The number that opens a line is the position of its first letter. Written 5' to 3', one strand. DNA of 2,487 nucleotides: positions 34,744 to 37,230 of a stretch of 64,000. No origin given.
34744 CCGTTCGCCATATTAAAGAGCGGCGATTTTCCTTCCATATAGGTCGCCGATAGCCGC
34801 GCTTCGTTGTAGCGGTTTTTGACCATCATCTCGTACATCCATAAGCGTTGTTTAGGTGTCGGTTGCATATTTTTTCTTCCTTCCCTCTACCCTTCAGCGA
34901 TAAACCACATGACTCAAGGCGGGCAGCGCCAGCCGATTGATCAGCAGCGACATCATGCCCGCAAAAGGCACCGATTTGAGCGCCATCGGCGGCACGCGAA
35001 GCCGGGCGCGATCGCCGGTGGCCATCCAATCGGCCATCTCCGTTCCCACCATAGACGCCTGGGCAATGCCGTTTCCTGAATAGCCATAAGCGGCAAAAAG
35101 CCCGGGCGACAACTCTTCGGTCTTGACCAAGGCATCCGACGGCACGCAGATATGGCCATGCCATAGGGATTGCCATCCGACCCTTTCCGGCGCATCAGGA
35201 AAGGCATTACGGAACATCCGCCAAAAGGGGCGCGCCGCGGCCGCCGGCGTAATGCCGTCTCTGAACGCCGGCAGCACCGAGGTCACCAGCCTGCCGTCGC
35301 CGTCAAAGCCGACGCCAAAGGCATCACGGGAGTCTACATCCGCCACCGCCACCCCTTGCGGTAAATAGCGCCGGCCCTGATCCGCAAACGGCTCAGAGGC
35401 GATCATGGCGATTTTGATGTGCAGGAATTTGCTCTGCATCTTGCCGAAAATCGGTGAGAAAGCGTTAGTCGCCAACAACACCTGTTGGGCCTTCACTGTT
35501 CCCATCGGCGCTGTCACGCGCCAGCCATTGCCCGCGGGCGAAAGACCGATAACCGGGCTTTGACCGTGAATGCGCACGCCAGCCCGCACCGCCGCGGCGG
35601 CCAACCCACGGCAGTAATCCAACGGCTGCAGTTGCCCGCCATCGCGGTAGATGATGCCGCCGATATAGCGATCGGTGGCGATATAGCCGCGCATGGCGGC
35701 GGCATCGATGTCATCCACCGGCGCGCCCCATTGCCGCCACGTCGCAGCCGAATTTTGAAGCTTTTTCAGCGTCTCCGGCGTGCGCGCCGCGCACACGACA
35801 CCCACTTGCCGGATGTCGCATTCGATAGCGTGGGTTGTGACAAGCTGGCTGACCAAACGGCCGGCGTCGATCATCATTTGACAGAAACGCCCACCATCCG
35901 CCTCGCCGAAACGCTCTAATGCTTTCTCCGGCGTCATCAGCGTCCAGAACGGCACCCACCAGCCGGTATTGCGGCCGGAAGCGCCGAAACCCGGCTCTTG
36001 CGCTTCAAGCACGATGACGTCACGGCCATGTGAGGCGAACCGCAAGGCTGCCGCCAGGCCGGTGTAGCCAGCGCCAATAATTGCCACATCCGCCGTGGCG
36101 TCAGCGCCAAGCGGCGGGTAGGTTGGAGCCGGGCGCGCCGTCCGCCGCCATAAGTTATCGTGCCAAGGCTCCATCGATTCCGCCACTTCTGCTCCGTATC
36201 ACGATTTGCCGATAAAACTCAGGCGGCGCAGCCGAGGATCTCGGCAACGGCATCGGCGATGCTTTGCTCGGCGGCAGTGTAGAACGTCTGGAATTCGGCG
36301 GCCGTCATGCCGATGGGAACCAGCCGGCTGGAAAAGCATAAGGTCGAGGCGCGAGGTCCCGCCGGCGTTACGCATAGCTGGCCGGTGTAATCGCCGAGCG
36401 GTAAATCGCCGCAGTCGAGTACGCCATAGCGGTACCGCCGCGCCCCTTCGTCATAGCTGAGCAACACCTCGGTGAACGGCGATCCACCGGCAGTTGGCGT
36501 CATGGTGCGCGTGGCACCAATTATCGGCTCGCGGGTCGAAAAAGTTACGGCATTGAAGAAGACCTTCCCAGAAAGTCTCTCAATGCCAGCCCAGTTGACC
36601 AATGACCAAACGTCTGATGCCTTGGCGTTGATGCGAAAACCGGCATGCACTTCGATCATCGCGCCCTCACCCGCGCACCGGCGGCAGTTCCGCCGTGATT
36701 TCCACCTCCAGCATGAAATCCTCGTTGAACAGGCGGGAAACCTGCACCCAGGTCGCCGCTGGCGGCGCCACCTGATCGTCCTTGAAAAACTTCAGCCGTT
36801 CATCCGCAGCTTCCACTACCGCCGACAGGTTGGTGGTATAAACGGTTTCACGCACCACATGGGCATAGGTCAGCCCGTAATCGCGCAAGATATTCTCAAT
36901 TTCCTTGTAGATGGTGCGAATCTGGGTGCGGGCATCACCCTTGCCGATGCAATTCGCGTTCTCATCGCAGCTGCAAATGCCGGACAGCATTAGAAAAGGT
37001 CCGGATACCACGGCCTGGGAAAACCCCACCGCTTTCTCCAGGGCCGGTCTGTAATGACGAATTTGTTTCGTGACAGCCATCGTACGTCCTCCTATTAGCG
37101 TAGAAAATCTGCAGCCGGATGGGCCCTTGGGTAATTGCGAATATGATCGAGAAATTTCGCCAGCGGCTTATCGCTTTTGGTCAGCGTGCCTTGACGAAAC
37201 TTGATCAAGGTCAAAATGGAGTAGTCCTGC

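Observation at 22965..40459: Two paralogous, convergent cassettes: TBDR - Rieske oxygenase - RidA - E1 alpha/beta - lipoyl protein, bracketed by LAL regulators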

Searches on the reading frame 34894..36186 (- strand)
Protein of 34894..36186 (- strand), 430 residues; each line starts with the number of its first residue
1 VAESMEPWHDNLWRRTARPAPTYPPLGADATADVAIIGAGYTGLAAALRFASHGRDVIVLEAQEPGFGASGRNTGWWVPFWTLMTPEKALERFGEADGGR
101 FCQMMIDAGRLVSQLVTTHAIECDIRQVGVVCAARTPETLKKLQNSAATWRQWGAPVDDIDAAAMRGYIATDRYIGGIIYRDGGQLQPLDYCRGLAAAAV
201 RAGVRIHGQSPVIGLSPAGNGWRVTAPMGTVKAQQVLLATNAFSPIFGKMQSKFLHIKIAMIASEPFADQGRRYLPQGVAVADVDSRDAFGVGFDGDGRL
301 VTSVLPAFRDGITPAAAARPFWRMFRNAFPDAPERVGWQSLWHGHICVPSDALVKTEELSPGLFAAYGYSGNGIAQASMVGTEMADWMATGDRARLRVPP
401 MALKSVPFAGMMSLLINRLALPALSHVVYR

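Call 4: search_protein_families(library=pfam, proteins=[window:34894-36186:-])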
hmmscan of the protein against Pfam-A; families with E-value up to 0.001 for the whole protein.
window:34894-36186:- (430 aa): 6 families
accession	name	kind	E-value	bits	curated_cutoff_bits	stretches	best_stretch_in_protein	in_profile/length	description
PF01266.30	DAO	-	4.1e-58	198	27.9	1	33-387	1-353/353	FAD dependent oxidoreductase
PF00890.30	FAD_binding_2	-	1.7e-06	27.9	20.4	1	33-76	1-44/414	FAD binding domain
PF13738.12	Pyr_redox_3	-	2.3e-05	24.3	30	0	36-65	2-32/305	Pyridine nucleotide-disulphide oxidoreductase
PF13450.12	NAD_binding_8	-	5.8e-05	23.7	21.9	1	36-64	1-29/68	NAD(P)-binding Rossmann-like domain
PF07992.20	Pyr_redox_2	-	0.00012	22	26.1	1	32-63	143-174/291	Pyridine nucleotide-disulphide oxidoreductase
PF03486.20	HI0933_like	-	0.0004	20.4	50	0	33-64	2-33/244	HI0933-like protein Rossmann domain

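Call 9: search_protein_families(library=ncbifam, proteins=[window:34894-36186:-], max_evalue=0.00001)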
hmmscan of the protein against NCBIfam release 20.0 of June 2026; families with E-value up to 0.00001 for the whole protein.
window:34894-36186:- (430 aa): 13 families
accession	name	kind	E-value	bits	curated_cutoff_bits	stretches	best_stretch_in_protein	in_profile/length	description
NF050086.1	pipecolate_AmaA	exception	5e-68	229.7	600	1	10-416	4-408/425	L-pipecolate oxidase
TIGR03329.1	Phn_aa_oxid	hypoth_equivalog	1.5e-31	109.7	632.8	1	20-393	13-396/460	putative aminophosphonate oxidoreductase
TIGR03197.1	MnmC_Cterm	equivalog_domain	2.3e-20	73.1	174.2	1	33-247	1-206/400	FAD-dependent 5-carboxymethylaminomethyl-2-thiouridine(34) oxidoreductase MnmC1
NF002480.1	PRK01747.1-1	equivalog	1.6e-19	69.8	540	1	21-242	237-450/645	bifunctional tRNA (5-methylaminomethyl-2-thiouridine)(34)-methyltransferase MnmC2/FAD-dependent 5-carboxymethylaminomethyl-2-thiouridine(34)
NF008425.0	PRK11259.1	equivalog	1.4e-13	50.6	257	1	31-242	4-203/377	N-methyl-L-tryptophan oxidase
TIGR02352.1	thiamin_ThiO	equivalog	1.7e-13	50.4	250.8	1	34-262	1-223/351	glycine oxidase ThiO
TIGR03364.1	HpnW_proposed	hypoth_equivalog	7.4e-11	41.7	285.1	1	33-242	2-195/365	TIGR03364 family FAD-dependent oxidoreductase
NF004789.0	PRK06134.1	subfamily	2.4e-07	29.7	747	1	29-79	10-61/581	FAD-dependent oxidoreductase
NF001933.0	PRK00711.1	subfamily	8e-07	28.4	383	0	111-247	118-260/429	D-amino acid dehydrogenase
TIGR00275.1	TIGR00275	subfamily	3e-06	26.3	183.8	0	34-64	1-31/401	aminoacetone oxidase family FAD-binding enzyme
TIGR03467.1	HpnE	equivalog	3.9e-06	26.4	283.05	0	34-64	1-31/430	hydroxysqualene dehydroxylase HpnE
NF005560.0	PRK07233.1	equivalog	7.6e-06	25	252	0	33-64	2-33/435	hypothetical protein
NF009478.0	PRK12844.1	equivalog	8.1e-06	24.4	789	0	29-87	6-65/559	3-ketosteroid-delta-1-dehydrogenase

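Call 31: search_solved_structures(query=window:34894-36186:-, max_evalue=1e-8)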
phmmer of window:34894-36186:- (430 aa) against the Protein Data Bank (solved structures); distinct sequences matched with E-value up to 1e-8: 2.
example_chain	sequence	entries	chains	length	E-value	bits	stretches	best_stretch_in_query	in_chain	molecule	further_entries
4p9s_A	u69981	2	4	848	5.3e-09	38.6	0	15-250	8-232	Dimethylglycine dehydrogenase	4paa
4pab_A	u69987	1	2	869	6.3e-09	38.3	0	15-250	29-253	Dimethylglycine dehydrogenase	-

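Call 95: search_solved_structures(query=window:34894-36186:-, max_evalue=0.001)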
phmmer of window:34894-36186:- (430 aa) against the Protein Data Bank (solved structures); distinct sequences matched with E-value up to 0.001: 12.
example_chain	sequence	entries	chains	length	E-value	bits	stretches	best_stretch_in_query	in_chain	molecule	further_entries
4p9s_A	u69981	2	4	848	5.3e-09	38.6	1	15-250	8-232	Dimethylglycine dehydrogenase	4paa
4pab_A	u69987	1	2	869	6.3e-09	38.3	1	15-250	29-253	Dimethylglycine dehydrogenase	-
4ysh_A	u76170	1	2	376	1.1e-06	31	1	33-392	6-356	Glycine oxidase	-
5fjm_A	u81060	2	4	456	8.4e-06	28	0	180-281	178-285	L-AMINO ACID DEAMINASE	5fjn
5l46_A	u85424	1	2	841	3.2e-05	26.1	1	22-250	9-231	Dimethylglycine dehydrogenase, mitochondrial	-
3pvc_A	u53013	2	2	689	8.7e-05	24.7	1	18-241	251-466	tRNA 5-methylaminomethyl-2-thiouridine biosynthesis bifunctional protein mnmC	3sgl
2q6u_A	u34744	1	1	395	9.7e-05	24.5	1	32-244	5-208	NikD protein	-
2oln_A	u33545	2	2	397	0.00011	24.4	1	32-244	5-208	nikD protein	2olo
3hzl_A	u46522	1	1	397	0.00011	24.4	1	32-244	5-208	NikD protein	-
5i39_A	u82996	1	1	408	0.00031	22.9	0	31-251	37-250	L-amino acid deaminase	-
5hxw_A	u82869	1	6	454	0.00043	22.4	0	31-250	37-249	L-amino acid deaminase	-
3v76_A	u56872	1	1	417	0.0009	21.3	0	189-299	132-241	Flavoprotein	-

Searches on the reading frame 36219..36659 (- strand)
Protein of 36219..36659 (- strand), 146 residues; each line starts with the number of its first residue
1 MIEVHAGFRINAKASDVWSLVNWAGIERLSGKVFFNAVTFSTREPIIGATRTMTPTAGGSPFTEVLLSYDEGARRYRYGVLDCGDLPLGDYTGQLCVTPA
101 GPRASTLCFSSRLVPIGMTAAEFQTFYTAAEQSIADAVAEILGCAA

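Call 4: search_protein_families(library=pfam, proteins=[window:36219-36659:-])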
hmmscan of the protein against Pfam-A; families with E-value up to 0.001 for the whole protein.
window:36219-36659:- (146 aa): 1 family
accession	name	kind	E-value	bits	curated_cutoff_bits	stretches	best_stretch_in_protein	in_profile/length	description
PF10604.15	Polyketide_cyc2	-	9.5e-09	36.1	27.4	1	1-111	1-106/142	Polyketide cyclase / dehydrase and lipid transport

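Call 9: search_protein_families(library=ncbifam, proteins=[window:36219-36659:-], max_evalue=0.00001)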
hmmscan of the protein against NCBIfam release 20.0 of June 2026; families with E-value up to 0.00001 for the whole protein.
window:36219-36659:- (146 aa): 0 families

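Call 30: search_solved_structures(query=window:36219-36659:-, max_evalue=1)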
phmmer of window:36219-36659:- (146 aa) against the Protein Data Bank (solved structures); distinct sequences matched with E-value up to 1: 4.
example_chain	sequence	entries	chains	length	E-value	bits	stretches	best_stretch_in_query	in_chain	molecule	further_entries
2le1_A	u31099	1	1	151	0.012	18.7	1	7-124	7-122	Uncharacterized protein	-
1cb7_B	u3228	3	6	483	0.021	17.8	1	19-90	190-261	PROTEIN (GLUTAMATE MUTASE) | GLUTAMATE MUTASE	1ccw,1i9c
6h9e_B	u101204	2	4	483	0.021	17.8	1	19-90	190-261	Glutamate mutase epsilon subunit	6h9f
5n8q_A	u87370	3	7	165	0.73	12.9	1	4-107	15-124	S-norcoclaurine synthase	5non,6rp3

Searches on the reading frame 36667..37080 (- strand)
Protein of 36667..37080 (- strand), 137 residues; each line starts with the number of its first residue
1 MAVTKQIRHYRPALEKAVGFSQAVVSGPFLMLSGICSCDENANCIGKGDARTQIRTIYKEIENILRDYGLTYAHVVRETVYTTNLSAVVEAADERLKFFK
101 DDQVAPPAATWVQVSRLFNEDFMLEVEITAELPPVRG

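Call 4: search_protein_families(library=pfam, proteins=[window:36667-37080:-])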
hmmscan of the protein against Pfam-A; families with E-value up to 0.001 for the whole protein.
window:36667-37080:- (137 aa): 1 family
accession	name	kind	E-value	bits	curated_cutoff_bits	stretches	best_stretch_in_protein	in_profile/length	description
PF01042.26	Ribonuc_L-PSP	-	1.3e-18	67.6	27.3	1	13-131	4-120/121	Endoribonuclease L-PSP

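Call 9: search_protein_families(library=ncbifam, proteins=[window:36667-37080:-], max_evalue=0.00001)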
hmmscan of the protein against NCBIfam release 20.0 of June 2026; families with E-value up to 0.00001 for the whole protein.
window:36667-37080:- (137 aa): 3 families
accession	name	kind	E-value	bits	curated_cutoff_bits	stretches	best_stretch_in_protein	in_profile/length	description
TIGR00004.1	TIGR00004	subfamily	2.7e-12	47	106.25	1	17-130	12-123/125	Rid family detoxifying hydrolase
NF008490.0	PRK11401.1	equivalog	1.4e-07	31.4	222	1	20-130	17-125/129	enamine/imine deaminase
TIGR03610.1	RutC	equivalog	8.8e-06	25.8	169.1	1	20-125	18-119/127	pyrimidine utilization protein C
